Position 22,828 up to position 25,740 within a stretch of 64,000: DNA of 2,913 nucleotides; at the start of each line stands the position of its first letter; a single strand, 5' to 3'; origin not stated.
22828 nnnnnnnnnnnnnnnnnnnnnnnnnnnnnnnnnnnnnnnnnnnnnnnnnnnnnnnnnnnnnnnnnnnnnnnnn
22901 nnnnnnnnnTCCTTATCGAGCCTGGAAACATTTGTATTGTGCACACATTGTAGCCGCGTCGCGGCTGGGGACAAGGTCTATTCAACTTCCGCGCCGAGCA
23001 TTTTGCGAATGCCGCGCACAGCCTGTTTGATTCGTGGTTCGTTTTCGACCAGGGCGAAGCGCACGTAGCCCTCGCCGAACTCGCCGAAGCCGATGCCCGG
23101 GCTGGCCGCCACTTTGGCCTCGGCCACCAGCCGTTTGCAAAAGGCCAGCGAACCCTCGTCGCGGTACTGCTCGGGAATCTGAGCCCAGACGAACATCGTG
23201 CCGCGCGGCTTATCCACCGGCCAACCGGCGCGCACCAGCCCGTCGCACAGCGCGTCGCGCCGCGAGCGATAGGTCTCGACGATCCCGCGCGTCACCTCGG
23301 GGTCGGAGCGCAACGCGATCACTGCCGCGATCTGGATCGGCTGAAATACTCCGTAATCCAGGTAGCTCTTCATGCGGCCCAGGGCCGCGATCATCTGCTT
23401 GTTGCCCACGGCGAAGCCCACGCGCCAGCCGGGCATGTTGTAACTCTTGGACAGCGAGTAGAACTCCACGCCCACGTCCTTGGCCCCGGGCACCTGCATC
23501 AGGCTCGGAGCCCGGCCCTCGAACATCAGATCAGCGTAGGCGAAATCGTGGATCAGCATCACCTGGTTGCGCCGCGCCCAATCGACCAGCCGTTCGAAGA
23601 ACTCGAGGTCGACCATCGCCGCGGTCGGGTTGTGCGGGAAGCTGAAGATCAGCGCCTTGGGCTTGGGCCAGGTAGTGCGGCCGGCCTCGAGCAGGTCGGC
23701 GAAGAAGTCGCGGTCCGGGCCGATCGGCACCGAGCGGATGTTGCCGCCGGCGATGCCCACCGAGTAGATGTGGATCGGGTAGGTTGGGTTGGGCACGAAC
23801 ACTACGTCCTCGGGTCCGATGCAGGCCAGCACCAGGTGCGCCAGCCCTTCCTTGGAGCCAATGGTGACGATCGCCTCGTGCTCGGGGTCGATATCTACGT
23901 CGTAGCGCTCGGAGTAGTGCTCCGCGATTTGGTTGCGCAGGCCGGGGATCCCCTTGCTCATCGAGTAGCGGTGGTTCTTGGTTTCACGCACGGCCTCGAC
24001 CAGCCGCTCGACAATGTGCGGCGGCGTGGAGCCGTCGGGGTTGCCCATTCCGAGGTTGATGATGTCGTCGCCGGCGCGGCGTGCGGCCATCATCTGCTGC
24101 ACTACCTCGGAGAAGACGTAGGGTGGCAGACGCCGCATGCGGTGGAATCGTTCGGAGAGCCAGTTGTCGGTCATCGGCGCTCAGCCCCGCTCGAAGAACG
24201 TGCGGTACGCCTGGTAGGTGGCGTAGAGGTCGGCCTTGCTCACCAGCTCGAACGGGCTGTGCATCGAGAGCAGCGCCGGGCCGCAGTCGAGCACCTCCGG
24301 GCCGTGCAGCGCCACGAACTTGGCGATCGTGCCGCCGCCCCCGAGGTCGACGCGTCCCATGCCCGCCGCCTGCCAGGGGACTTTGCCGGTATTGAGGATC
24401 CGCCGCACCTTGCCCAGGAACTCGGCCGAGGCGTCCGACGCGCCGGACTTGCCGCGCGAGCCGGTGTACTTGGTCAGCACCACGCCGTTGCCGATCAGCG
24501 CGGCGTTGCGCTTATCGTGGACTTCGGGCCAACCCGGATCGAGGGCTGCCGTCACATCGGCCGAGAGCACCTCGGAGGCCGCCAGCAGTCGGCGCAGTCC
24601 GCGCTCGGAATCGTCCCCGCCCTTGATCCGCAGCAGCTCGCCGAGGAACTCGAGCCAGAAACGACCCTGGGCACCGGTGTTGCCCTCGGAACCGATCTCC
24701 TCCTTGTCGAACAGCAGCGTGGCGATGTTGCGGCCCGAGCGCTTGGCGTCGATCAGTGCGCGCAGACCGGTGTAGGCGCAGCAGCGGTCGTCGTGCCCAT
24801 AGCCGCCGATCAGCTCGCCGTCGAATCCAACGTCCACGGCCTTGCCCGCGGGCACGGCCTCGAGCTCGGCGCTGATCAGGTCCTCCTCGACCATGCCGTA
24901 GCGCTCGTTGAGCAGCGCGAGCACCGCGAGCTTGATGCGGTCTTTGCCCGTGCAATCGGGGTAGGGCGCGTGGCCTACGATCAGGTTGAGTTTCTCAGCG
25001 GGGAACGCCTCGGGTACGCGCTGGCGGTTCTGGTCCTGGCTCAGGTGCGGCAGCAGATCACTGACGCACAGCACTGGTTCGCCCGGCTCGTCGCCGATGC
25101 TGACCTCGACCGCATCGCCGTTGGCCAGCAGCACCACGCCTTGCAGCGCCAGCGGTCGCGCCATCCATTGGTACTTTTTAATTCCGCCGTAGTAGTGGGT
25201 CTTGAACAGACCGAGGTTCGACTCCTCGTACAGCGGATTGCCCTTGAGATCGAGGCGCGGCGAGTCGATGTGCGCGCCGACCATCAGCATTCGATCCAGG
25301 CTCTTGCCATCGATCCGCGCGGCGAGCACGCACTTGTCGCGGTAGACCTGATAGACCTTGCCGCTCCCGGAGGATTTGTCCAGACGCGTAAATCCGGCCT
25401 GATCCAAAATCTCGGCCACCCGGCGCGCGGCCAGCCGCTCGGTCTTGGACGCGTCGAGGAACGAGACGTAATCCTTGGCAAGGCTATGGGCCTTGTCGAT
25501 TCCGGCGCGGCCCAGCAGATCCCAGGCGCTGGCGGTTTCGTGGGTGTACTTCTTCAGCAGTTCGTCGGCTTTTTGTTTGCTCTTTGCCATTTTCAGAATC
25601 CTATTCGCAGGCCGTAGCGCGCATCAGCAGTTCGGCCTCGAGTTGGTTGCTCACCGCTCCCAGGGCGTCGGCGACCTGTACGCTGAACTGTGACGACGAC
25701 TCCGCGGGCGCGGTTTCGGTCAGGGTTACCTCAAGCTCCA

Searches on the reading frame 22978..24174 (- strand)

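Call 44: search_protein_families(library=pfam, proteins=[window:22978-24174:-], max_evalue=0.0001)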
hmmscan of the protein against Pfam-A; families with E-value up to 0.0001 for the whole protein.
window:22978-24174:- (398 aa): 1 family
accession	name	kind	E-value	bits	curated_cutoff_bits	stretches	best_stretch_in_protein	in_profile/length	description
PF00155.27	Aminotran_1_2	-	1e-57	196.4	19.7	1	37-387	2-359/361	Aminotransferase class I and II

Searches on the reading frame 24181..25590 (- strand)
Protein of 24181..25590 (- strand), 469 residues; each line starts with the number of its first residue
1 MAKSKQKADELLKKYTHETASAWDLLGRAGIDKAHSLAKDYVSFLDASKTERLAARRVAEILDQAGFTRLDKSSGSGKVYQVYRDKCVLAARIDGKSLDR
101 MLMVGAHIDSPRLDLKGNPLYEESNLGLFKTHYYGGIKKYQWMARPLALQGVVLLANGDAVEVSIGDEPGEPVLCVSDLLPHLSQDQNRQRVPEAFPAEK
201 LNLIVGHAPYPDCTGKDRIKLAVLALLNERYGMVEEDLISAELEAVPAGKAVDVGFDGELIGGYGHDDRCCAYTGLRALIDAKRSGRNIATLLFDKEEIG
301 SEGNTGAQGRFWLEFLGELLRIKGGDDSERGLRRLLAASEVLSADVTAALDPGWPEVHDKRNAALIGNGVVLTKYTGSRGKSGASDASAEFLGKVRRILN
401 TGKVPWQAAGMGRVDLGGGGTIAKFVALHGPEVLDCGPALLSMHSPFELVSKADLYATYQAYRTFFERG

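Call 44: search_protein_families(library=pfam, proteins=[window:24181-25590:-], max_evalue=0.0001)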
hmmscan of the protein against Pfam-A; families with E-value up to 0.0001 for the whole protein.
window:24181-25590:- (469 aa): 1 family
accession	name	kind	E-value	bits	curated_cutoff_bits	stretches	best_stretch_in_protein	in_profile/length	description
PF02127.20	Peptidase_M18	-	1.8e-82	277.9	24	1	44-466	1-432/432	Aminopeptidase I zinc metalloprotease (M18)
